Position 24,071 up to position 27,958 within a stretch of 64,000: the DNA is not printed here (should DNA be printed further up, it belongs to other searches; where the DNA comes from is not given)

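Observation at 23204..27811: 1535-aa membrane protein with ~40 TM segments and a cytoplasmic Cys/His knuckle, coiled coil and Pro/Lys linker, directly downstream of an iron-box-controlled FTR1 permease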

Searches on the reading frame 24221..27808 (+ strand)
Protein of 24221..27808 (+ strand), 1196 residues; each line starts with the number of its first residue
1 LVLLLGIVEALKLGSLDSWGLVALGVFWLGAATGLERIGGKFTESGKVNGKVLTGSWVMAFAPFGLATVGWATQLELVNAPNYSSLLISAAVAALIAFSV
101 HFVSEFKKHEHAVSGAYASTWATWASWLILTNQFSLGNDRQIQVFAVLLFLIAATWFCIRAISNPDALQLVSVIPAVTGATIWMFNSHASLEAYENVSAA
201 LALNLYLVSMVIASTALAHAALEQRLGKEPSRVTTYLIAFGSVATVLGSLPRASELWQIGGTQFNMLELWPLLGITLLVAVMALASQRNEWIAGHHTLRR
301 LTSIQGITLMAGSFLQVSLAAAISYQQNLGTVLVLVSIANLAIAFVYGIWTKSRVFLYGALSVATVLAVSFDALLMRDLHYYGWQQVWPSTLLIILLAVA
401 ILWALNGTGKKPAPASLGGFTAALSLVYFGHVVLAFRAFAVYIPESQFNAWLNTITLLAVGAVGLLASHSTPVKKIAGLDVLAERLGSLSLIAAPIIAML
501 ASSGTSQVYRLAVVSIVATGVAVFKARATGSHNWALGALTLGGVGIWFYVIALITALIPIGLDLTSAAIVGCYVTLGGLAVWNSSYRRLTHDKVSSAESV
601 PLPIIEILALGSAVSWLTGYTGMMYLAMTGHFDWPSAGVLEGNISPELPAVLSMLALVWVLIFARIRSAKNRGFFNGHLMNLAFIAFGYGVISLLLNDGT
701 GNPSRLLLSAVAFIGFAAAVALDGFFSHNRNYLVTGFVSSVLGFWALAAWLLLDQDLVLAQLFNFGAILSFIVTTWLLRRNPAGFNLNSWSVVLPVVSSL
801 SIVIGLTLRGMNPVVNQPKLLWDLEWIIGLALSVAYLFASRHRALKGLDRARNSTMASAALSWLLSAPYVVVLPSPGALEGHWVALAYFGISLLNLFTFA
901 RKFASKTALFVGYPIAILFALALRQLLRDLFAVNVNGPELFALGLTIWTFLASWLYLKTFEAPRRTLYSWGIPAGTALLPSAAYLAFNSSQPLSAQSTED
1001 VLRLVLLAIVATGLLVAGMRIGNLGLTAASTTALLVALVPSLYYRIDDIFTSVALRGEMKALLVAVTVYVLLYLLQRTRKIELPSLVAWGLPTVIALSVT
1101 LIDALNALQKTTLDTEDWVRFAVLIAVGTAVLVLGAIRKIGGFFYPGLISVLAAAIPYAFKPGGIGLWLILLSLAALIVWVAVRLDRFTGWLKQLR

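Call 42: search_protein_representatives(alignment_id=A2)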
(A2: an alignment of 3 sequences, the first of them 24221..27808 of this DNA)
Query: 3 sequences, 1196 profile positions. Proteins with E-value up to 0.001 (for the whole library): 63; up to 1e-10: 59; up to 1e-30: 54. The best 63 are listed.
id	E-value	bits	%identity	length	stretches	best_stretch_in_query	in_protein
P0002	0.0e+00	2168.9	-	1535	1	1-1196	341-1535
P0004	0.0e+00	1283.2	-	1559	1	6-1196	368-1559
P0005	3.1e-135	469.5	-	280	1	917-1196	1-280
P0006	2.2e-90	320.9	-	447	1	745-1195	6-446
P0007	5.3e-88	313.0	-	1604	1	4-1196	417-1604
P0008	8.4e-81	289.2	-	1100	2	649-1196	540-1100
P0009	1.5e-80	288.4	-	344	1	853-1195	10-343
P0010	5.3e-71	256.7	-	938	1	330-1196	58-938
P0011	4.9e-70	253.5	-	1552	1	19-1196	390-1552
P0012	1.7e-69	251.7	-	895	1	340-1195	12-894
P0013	4.6e-68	247.0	-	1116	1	91-1195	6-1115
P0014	9.1e-66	239.4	-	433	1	771-1196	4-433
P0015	3.9e-52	194.3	-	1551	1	15-1190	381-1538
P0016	1.5e-51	192.3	-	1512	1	618-1189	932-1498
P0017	5.2e-48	180.6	-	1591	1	20-1189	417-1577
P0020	2.0e-44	168.7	-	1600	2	878-1196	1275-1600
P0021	1.5e-43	165.8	-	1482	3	933-1196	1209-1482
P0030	2.5e-40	155.1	-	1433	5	887-1196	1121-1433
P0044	9.0e-35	136.7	-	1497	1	19-1191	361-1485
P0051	5.5e-32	127.5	-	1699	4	912-1196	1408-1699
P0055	5.4e-31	124.2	-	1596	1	887-1188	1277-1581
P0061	4.9e-13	64.7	-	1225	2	19-289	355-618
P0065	2.8e-04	35.7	-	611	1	1070-1188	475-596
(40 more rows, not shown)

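Call 45: find_encoding_contigs(protein=P0007, flank=8000, max_places=3)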
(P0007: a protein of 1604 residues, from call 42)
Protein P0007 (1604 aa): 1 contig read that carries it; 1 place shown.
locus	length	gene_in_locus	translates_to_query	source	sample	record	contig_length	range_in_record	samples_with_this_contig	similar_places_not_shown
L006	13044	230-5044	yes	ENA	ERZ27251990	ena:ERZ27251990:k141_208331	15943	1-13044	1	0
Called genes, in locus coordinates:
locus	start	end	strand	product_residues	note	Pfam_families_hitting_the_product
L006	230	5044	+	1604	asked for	-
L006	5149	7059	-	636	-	PF00009:GTP_EFTU, PF22042:EF-G_D2, PF03144:GTP_EFTU_D2, PF00679:EFG_C, PF21018:BipA_C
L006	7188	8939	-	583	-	PF00496:SBP_bac_5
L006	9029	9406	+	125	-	-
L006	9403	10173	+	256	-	PF02517:Rce1-like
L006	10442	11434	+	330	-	PF13243:SQHop_cyclase_C (faint)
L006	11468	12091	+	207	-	-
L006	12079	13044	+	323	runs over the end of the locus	-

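Call 46: find_encoding_contigs(protein=P0021, flank=8000, max_places=3)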
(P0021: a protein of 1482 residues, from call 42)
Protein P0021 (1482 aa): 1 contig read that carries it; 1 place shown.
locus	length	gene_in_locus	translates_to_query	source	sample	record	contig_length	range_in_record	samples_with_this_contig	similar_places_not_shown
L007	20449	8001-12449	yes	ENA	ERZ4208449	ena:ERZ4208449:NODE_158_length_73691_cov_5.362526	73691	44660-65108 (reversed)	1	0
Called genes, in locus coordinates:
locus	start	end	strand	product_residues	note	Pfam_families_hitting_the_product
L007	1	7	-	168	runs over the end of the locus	PF02620:YceD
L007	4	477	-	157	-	PF01467:CTP_transf_like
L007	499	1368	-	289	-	PF00271:Helicase_C, PF19833:RecG_dom3_C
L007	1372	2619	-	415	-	PF17191:RecG_wedge, PF01336:tRNA_anti-codon (weak), PF04851:ResIII, PF00270:DEAD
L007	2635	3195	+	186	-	PF03602:Cons_hypoth95, PF05175:MTS (weak)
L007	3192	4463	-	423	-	PF00285:Citrate_synt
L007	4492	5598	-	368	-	PF00155:Aminotran_1_2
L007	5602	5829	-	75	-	PF00037:Fer4, PF12838:Fer4_7 (weak)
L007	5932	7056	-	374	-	PF02585:PIG-L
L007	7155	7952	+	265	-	PF03239:FTR1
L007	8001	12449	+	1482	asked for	-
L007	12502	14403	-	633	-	PF00009:GTP_EFTU, PF22042:EF-G_D2, PF03144:GTP_EFTU_D2, PF00679:EFG_C, PF21018:BipA_C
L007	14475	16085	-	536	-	PF00496:SBP_bac_5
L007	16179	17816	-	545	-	PF00005:ABC_tran, PF02463:SMC_N (faint), PF13401:AAA_22 (faint), PF13304:AAA_21 (weak), PF08352:oligo_HPY, PF00005:ABC_tran, PF13304:AAA_21 (weak), PF08352:oligo_HPY (weak)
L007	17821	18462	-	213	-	-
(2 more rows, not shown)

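Call 51: search_protein_families(library=ncbifam, proteins=[P0051, P0021, P0055, P0007, P0015, P0061, P0065], max_evalue=1)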
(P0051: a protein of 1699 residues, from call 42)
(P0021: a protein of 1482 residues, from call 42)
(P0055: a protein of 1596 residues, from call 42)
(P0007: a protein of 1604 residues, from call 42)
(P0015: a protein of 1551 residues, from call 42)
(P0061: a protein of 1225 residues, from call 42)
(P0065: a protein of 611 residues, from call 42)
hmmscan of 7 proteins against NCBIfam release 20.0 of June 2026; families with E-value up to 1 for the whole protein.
P0051 (1699 aa): 1 family
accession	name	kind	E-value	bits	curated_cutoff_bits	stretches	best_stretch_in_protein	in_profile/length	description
NF047321.1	SCO7613_CTERM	domain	0.001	18.7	45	2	1551-1698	50-187/188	SCO7613 C-terminal domain-containing membrane protein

P0021 (1482 aa): 1 family
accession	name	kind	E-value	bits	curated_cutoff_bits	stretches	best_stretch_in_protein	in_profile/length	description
NF047321.1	SCO7613_CTERM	domain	6e-06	26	45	4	1081-1168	31-112/188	SCO7613 C-terminal domain-containing membrane protein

P0055 (1596 aa): 2 families
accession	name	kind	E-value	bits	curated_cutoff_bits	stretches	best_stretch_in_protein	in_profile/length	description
NF047321.1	SCO7613_CTERM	domain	6.8e-08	32.4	45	2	1456-1595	57-187/188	SCO7613 C-terminal domain-containing membrane protein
NF033930.1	pneumo_PspA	exception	0.52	9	850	1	141-211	327-392/659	pneumococcal surface protein A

P0007 (1604 aa): 0 families

P0015 (1551 aa): 0 families

P0061 (1225 aa): 0 families

P0065 (611 aa): 1 family
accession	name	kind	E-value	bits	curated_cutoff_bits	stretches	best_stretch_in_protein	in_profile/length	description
NF047321.1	SCO7613_CTERM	domain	1.1e-16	61.1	45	1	415-597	3-174/188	SCO7613 C-terminal domain-containing membrane protein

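Call 52: search_protein_families(library=pfam, proteins=[P0051, P0021, P0055, P0007, P0015, P0061, P0065], max_evalue=1)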
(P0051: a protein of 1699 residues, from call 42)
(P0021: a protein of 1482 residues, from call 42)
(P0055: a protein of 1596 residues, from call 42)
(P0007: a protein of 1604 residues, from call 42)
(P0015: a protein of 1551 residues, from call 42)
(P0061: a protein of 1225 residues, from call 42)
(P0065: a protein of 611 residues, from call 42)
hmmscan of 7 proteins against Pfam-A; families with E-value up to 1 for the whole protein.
P0051 (1699 aa): 0 families

P0021 (1482 aa): 1 family
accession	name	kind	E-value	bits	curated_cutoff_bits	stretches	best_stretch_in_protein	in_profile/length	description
PF15298.11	AJAP1_PANP_C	-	0.14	12.9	27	1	89-138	66-114/204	AJAP1/PANP C-terminus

P0055 (1596 aa): 2 families
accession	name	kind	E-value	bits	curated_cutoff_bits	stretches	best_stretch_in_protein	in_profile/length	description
PF12603.13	L_PA-C-like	-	0.18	11.9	22.6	1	134-181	117-164/200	RNA-directed RNA polymerase L, PA-C-like domain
PF10571.15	UPF0547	-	0.38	11.4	29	1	123-132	15-25/26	Uncharacterised protein family UPF0547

P0007 (1604 aa): 0 families

P0015 (1551 aa): 2 families
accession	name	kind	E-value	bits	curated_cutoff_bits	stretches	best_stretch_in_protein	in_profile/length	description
PF14029.11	DUF4244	-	0.0034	17.2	27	0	1223-1238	16-31/54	Protein of unknown function (DUF4244)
PF09925.14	DUF2157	-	0.0075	16.4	32.4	1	127-197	32-104/146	Predicted membrane protein (DUF2157)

P0061 (1225 aa): 3 families
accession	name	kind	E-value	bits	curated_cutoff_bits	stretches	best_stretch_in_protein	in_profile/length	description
PF08543.17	Phos_pyr_kin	-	0.0016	18.3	27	1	518-557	2-42/246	Phosphomethylpyrimidine kinase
PF16390.11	DUF4999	-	0.27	11.8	25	0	678-746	2-70/76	Domain of unknown function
PF04246.17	RseC_MucC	-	0.79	10.1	24.4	1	1090-1155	54-117/130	Positive regulator of sigma(E), RseC/MucC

P0065 (611 aa): 3 families
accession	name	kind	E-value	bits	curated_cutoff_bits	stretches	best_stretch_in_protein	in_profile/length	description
PF09925.14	DUF2157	-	1.4e-05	25.3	32.4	1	85-196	35-142/146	Predicted membrane protein (DUF2157)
PF14147.11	Spore_YhaL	-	0.0074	16.4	27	1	201-221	4-24/52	Sporulation protein YhaL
PF24377.1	DUF7533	-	0.61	10.6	27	1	520-561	1-42/74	Family of unknown function (DUF7533)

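Call 57: find_encoding_contigs(protein=P0065, flank=6000, max_places=3)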
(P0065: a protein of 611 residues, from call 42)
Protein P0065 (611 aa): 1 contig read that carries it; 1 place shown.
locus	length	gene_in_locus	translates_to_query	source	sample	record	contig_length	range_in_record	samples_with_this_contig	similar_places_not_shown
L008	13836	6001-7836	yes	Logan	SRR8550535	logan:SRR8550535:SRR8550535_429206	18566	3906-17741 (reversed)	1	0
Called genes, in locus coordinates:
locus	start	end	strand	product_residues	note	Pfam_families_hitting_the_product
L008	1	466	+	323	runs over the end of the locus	PF08240:ADH_N, PF00107:ADH_zinc_N, PF13602:ADH_zinc_N_2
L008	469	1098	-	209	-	PF03006:HlyIII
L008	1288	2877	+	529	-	PF00389:2-Hacid_dh, PF02826:2-Hacid_dh_C, PF19304:PGDH_inter, PF01842:ACT, PF22629:ACT_AHAS_ss (weak)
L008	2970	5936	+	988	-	PF00128:Alpha-amylase, PF16657:Malt_amylase_C, PF23915:SusG_C (faint)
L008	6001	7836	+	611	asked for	-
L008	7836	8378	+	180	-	PF13302:Acetyltransf_3, PF00583:Acetyltransf_1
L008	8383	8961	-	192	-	-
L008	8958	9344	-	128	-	-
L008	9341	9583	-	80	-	PF09383:NIL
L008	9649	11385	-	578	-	PF00682:HMGL-like, PF22615:IPMS_D2, PF08502:LeuA_dimer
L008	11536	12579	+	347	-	PF00180:Iso_dh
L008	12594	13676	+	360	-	PF01063:Aminotran_4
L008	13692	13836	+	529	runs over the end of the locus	PF00682:HMGL-like, PF22617:HCS_D2, PF08502:LeuA_dimer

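Call 79: list_cluster_members(proteins=[P0004, P0007, P0011, P0017, P0020, P0021, P0030, P0044, P0055, P0065])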
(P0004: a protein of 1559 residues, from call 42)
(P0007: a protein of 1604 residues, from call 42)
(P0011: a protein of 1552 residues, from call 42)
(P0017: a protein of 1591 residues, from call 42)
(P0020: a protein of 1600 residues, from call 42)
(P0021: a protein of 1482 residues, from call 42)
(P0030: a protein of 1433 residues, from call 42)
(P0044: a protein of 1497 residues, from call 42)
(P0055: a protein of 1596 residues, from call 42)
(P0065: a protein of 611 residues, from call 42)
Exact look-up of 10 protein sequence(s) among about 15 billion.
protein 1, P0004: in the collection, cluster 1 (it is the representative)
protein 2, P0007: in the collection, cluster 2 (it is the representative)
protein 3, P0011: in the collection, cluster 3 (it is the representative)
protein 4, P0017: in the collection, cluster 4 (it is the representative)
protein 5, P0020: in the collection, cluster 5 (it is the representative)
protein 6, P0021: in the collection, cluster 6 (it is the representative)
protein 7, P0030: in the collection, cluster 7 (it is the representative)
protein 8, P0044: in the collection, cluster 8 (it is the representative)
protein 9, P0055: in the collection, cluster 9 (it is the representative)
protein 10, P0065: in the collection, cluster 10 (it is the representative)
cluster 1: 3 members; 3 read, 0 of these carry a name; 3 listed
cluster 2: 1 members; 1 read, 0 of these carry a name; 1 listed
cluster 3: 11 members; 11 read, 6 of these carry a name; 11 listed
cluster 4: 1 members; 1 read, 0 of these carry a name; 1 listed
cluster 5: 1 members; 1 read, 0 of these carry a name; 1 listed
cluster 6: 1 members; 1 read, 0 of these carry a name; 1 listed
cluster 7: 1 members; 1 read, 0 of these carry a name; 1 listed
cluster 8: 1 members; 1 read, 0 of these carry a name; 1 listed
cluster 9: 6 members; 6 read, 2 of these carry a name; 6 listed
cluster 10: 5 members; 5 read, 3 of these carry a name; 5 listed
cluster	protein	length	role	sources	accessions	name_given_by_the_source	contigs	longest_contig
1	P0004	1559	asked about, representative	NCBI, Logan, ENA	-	-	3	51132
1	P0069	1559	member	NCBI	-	-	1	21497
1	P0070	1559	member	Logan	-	-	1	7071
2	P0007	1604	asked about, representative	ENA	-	-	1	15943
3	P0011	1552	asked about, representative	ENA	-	-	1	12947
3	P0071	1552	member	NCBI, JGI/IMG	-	hypothetical protein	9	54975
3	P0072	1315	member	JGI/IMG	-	hypothetical protein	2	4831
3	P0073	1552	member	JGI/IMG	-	hypothetical protein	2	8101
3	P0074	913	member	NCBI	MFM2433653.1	MAG: hypothetical protein RI974_393, partial [Actinomycetota bacterium]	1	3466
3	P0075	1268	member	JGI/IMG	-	hypothetical protein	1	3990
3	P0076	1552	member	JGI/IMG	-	hypothetical protein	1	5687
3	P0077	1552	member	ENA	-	-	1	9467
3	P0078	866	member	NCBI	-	-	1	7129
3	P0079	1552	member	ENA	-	-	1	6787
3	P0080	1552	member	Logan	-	-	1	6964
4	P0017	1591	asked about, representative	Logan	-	-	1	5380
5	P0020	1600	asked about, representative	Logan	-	-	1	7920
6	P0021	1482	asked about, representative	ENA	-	-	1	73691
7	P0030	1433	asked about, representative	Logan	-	-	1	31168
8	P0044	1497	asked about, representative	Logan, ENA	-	-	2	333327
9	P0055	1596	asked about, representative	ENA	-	-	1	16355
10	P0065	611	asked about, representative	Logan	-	-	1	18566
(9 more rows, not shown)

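Call 91: search_protein_families(library=ncbifam, proteins=[L008:2970-5936:+], max_evalue=0.00001)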
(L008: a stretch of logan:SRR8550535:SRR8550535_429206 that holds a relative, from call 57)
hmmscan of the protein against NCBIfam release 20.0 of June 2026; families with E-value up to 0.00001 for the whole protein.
L008:2970-5936:+ (988 aa): 28 families (the best 25 are shown)
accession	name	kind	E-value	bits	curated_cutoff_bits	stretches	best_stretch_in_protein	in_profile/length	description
TIGR02456.1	treS_nterm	equivalog_domain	2.5e-255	848.1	678.35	1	13-548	2-538/539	maltose alpha-D-glucosyltransferase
NF051899.1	BetGalacBglAAgro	equivalog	2.8e-92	309.9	900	2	13-216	2-204/537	beta-galactosidase BglA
TIGR02403.1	trehalose_treC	equivalog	1.1e-89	301.6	799.05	2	13-212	1-196/544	alpha,alpha-phosphotrehalase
NF008183.0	PRK10933.1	subfamily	1.6e-81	274.7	535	2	9-214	3-205/551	alpha,alpha-phosphotrehalase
NF041090.1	Cyc-maltodext_AglB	equivalog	2e-39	135.7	540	1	36-211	62-208/470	cyclomaltodextrinase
NF008051.0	PRK10785.1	equivalog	5.9e-39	133.7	568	2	36-274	176-393/607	maltodextrin glucosidase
NF041321.1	Alpha-amyl_MalA_Halo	equivalog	1.5e-32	112.8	875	1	7-209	250-425/666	alpha-amylase MalA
TIGR02402.1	trehalose_TreZ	equivalog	3.3e-21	75.2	538.8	1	15-112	93-186/545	malto-oligosyltrehalose trehalohydrolase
NF011083.0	PRK14510.1-2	equivalog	6.7e-21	73.5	1322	1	36-211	220-383/1186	bifunctional glycogen debranching protein GlgX/4-alpha-glucanotransferase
TIGR02457.1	TreS_Cterm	hypoth_equivalog_domain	7.2e-20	71.2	375.05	1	765-904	279-428/529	putative maltokinase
NF007060.0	PRK09505.2-5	equivalog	6.9e-16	57.4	790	1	36-112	232-322/690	alpha-amylase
TIGR02401.1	trehalose_TreY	equivalog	9.1e-14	50.6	498.65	1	38-120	15-101/838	malto-oligosyltrehalose synthase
NF007051.0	PRK09505.1-1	equivalog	2.2e-12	45.8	864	1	36-113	236-327/686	alpha-amylase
NF008967.0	PRK12313.1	equivalog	4.1e-12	45.3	577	1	17-112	148-245/633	1,4-alpha-glucan branching protein GlgB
NF007058.0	PRK09505.2-3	equivalog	1e-11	43.7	897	1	36-112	247-337/742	alpha-amylase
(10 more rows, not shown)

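Call 114: search_protein_families(library=padloc, proteins=[P0021, P0065], max_evalue=0.01)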
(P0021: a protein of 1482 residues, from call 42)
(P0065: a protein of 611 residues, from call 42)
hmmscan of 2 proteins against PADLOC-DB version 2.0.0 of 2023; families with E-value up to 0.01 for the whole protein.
P0021 (1482 aa): 0 families

P0065 (611 aa): 0 families

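Call 115: search_protein_families(library=phrogs, proteins=[P0021, P0065], max_evalue=0.01)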
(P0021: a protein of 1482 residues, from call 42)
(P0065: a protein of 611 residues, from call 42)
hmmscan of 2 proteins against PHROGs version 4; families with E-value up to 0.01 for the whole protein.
P0021 (1482 aa): 0 families

P0065 (611 aa): 0 families
